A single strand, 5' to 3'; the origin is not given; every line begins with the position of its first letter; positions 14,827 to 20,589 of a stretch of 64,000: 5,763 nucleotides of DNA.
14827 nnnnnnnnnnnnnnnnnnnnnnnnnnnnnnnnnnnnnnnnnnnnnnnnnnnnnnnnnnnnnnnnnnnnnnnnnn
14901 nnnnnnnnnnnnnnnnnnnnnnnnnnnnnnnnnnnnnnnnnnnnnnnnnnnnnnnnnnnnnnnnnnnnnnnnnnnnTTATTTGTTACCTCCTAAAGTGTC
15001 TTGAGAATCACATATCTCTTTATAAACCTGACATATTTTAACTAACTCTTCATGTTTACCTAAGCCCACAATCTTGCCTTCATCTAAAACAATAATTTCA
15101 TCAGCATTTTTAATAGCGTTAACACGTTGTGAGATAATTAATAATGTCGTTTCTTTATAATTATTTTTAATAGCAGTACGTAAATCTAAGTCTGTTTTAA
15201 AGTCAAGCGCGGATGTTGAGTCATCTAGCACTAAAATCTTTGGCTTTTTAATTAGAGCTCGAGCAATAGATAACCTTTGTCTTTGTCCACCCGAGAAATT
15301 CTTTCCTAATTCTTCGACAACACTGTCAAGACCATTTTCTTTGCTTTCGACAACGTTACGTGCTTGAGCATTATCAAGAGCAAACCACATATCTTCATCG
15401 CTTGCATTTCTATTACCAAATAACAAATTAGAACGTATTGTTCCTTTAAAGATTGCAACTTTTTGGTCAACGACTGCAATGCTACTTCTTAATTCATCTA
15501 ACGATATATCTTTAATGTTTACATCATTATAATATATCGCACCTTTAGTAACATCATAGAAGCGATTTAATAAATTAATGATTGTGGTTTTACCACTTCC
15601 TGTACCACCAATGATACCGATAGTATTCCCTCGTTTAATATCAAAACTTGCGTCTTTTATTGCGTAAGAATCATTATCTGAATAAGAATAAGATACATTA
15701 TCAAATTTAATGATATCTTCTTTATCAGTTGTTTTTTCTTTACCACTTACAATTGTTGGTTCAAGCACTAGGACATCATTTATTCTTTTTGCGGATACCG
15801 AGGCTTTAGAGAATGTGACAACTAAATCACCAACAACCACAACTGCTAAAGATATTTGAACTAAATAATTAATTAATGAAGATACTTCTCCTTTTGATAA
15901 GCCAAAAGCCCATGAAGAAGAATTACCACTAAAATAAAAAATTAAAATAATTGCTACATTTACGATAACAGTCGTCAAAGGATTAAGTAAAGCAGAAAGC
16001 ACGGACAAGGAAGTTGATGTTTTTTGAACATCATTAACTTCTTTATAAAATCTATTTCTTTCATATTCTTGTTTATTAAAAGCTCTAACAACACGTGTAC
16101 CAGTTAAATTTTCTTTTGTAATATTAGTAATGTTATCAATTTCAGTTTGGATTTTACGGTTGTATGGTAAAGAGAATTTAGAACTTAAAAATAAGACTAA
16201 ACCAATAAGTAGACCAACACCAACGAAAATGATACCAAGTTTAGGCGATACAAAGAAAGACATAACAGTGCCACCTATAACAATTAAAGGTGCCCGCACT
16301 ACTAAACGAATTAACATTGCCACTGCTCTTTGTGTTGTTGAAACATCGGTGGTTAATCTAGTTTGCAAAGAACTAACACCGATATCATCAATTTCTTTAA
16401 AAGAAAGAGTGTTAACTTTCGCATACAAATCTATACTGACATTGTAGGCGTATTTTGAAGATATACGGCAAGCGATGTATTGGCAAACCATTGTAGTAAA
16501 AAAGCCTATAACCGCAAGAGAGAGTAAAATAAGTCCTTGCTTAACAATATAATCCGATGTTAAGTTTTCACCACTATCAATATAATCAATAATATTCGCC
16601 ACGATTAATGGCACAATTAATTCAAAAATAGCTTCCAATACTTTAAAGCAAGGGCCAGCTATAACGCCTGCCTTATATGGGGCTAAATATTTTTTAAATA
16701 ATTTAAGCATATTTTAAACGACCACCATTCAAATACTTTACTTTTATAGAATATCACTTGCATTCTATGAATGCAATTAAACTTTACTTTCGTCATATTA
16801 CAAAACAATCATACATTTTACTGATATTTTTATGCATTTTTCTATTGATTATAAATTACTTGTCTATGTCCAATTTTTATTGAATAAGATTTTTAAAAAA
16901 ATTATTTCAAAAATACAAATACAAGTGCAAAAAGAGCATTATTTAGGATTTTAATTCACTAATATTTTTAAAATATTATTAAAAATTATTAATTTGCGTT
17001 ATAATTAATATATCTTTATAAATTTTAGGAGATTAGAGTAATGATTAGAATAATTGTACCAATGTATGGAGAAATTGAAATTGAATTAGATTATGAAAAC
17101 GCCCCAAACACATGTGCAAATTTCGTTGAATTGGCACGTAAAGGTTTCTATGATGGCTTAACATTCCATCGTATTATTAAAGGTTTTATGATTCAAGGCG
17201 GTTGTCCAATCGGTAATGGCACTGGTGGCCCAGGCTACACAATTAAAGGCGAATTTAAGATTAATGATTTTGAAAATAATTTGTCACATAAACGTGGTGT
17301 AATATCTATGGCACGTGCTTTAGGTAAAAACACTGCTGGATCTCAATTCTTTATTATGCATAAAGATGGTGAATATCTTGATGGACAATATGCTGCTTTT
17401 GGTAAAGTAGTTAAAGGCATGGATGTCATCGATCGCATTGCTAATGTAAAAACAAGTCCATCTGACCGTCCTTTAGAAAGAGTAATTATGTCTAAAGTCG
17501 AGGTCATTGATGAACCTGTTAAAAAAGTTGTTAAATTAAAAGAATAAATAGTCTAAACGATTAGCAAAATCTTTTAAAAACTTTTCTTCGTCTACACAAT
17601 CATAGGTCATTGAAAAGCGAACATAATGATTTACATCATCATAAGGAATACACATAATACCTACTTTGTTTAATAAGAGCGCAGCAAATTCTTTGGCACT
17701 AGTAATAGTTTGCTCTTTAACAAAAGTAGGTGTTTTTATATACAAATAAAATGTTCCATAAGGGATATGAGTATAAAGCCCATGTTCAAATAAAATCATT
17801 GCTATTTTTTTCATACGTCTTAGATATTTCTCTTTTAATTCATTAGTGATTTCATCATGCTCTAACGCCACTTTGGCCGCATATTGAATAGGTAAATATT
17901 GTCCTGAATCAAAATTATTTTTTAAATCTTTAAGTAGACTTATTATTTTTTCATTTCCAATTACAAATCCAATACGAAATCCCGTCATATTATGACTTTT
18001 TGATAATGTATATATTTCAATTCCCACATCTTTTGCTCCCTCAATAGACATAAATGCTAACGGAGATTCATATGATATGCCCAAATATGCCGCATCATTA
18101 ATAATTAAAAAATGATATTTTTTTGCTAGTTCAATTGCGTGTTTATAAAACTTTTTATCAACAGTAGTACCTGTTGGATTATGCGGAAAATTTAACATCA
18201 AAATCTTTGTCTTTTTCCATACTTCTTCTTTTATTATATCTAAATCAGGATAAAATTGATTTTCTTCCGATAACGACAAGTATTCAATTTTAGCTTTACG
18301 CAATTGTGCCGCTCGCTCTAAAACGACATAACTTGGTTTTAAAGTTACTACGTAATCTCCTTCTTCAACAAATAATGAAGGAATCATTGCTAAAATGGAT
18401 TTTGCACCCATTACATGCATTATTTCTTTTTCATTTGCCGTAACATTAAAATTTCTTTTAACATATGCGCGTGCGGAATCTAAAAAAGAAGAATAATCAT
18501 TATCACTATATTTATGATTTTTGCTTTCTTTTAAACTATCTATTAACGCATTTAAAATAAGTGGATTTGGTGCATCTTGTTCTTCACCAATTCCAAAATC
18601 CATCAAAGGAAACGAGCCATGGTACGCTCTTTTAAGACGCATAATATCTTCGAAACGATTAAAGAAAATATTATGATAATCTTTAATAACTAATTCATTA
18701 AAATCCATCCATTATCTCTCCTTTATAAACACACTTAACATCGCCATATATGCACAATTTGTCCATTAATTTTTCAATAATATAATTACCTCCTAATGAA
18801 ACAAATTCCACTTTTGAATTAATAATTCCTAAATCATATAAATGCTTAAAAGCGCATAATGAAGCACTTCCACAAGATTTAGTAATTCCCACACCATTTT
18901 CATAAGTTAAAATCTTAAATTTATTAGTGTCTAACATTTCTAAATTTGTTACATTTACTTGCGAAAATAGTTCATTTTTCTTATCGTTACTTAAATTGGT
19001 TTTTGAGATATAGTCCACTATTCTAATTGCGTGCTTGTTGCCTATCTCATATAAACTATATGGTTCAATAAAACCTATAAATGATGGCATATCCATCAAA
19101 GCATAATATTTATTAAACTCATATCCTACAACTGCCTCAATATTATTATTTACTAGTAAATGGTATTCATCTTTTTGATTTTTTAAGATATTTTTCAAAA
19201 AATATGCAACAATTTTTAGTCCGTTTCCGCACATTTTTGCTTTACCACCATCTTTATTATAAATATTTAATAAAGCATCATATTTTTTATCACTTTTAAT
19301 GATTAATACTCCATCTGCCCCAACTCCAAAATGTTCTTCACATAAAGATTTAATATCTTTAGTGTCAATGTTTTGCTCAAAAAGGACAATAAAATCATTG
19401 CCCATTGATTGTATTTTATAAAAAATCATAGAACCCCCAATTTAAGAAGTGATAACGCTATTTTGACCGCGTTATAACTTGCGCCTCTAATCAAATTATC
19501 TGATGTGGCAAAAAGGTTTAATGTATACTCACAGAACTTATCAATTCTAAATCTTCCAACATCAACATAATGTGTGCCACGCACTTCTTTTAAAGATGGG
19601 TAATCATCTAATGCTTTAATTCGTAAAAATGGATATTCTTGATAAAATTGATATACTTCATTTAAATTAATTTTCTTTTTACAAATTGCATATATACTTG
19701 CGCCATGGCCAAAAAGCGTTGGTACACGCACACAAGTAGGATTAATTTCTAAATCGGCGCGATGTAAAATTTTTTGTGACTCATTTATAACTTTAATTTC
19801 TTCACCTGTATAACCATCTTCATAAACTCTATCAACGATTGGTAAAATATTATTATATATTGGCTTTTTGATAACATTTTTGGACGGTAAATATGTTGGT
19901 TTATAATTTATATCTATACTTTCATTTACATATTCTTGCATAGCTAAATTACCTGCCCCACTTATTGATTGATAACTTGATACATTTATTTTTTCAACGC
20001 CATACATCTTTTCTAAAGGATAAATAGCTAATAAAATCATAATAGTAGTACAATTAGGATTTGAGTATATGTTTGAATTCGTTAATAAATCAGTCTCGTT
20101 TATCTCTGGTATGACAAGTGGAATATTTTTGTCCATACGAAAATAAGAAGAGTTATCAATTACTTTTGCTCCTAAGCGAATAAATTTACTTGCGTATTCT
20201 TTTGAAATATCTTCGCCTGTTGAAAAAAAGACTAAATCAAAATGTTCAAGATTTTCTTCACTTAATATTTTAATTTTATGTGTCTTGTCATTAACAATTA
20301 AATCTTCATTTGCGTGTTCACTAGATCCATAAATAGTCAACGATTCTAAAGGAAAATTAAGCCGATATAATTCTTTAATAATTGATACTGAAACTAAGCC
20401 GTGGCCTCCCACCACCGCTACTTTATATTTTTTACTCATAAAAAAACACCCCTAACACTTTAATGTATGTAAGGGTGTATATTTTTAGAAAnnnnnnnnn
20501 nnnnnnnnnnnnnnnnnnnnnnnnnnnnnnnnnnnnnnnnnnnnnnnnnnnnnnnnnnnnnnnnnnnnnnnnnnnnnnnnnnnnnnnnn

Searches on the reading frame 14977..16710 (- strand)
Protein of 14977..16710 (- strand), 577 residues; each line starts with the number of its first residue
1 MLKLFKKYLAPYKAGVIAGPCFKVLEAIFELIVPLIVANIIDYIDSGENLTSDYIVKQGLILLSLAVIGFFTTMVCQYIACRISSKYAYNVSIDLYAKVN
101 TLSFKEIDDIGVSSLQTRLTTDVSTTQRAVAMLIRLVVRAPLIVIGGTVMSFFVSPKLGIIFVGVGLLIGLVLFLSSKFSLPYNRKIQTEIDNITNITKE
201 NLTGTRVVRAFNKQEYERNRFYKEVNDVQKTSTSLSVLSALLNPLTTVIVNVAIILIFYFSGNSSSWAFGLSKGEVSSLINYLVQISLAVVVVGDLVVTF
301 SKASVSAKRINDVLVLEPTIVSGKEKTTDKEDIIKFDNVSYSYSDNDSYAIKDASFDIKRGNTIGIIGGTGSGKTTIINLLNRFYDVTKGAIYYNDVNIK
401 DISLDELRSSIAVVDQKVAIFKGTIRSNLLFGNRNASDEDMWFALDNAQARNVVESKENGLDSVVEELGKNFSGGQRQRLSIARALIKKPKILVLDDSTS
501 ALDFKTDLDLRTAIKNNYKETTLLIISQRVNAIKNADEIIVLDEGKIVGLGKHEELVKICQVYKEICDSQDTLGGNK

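Call 48: search_protein_families(library=pfam, proteins=[window:14977-16710:-], max_evalue=0.001)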
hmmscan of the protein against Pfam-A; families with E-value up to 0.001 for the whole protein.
window:14977-16710:- (577 aa): 3 families
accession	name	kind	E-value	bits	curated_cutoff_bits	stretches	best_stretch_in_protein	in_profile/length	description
PF00664.28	ABC_membrane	-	4.6e-37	128.6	28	1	17-287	2-271/274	ABC transporter transmembrane region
PF00005.33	ABC_tran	-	1e-30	107.6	25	1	352-500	2-137/137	ABC transporter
PF02463.25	SMC_N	-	0.00048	20.1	40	0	240-541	135-210/220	RecF/RecN/SMC N terminal domain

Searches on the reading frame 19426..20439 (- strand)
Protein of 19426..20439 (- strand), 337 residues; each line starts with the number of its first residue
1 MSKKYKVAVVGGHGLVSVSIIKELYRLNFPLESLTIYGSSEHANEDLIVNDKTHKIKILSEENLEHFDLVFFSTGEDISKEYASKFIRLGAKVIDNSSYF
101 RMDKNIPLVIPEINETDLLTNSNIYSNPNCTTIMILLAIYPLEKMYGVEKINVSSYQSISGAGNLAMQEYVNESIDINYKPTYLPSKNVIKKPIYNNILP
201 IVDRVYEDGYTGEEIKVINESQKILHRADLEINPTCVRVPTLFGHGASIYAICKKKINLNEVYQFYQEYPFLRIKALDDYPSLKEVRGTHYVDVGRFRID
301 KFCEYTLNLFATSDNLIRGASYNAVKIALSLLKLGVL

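Call 3: search_protein_families(library=pfam, proteins=[window:19426-20439:-], max_evalue=0.01)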
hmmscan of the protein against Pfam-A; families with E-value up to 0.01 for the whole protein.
window:19426-20439:- (337 aa): 3 families
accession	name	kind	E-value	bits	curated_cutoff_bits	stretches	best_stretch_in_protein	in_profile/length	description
PF02774.23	Semialdhyde_dhC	-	6e-36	124.7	26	1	141-317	3-183/184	Semialdehyde dehydrogenase, dimerisation domain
PF01118.30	Semialdhyde_dh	-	2.4e-24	86.5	26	1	6-118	1-118/121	Semialdehyde dehydrogenase, NAD binding domain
PF22698.1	Semialdhyde_dhC_1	-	2.9e-08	34.2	27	1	224-315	72-165/165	Semialdehyde dehydrogenase, dimerisation domain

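Call 4: search_protein_families(library=ncbifam, proteins=[window:19426-20439:-], max_evalue=0.01)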
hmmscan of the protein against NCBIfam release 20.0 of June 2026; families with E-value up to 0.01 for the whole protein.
window:19426-20439:- (337 aa): 17 families
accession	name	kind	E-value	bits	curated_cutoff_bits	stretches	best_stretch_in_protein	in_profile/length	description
NF011456.0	PRK14874.1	equivalog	1.1e-90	304.1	223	1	2-333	2-342/346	aspartate-semialdehyde dehydrogenase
TIGR01296.1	asd_B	equivalog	2.3e-83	280.1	324.2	1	6-333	1-338/339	aspartate-semialdehyde dehydrogenase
NF005229.0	PRK06728.1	equivalog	4.5e-59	200.1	628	1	2-336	3-346/347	aspartate-semialdehyde dehydrogenase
NF004224.0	PRK05671.1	equivalog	3.9e-46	158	284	1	1-333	1-333/336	aspartate-semialdehyde dehydrogenase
NF005957.0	PRK08040.1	equivalog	2e-40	139.3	273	1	1-333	1-332/336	aspartate-semialdehyde dehydrogenase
NF006416.0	PRK08664.1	subfamily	1.9e-37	129.3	232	2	3-165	2-184/350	aspartate-semialdehyde dehydrogenase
TIGR00978.1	asd_EA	equivalog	4.8e-33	114.7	301.2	2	6-164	2-181/342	aspartate-semialdehyde dehydrogenase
NF005144.0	PRK06598.1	subfamily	6.8e-30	104.4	198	2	188-321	216-357/369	aspartate-semialdehyde dehydrogenase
TIGR01850.1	argC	equivalog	7.8e-26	91.1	233.6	2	227-326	223-324/345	N-acetyl-gamma-glutamyl-phosphate reductase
TIGR01745.1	asd_gamma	equivalog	2.2e-17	63.1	402.9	2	6-173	2-177/366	aspartate-semialdehyde dehydrogenase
TIGR01532.1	E4PD_g-proteo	equivalog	6.2e-09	35.6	530.55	1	42-158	66-180/325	erythrose-4-phosphate dehydrogenase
NF005368.0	PRK06901.1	equivalog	1.6e-07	30.9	437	1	2-157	2-158/323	oxidoreductase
NF010058.0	PRK13535.1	equivalog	3.1e-07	29.8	539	1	43-156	64-181/339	erythrose-4-phosphate dehydrogenase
TIGR01851.1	argC_other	equivalog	1.5e-06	27.8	229.85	1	63-178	46-166/310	N-acetyl-gamma-glutamyl-phosphate reductase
TIGR01534.1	GAPDH-I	equivalog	7.2e-05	22.1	367.2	1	56-153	81-178/330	type I glyceraldehyde-3-phosphate dehydrogenase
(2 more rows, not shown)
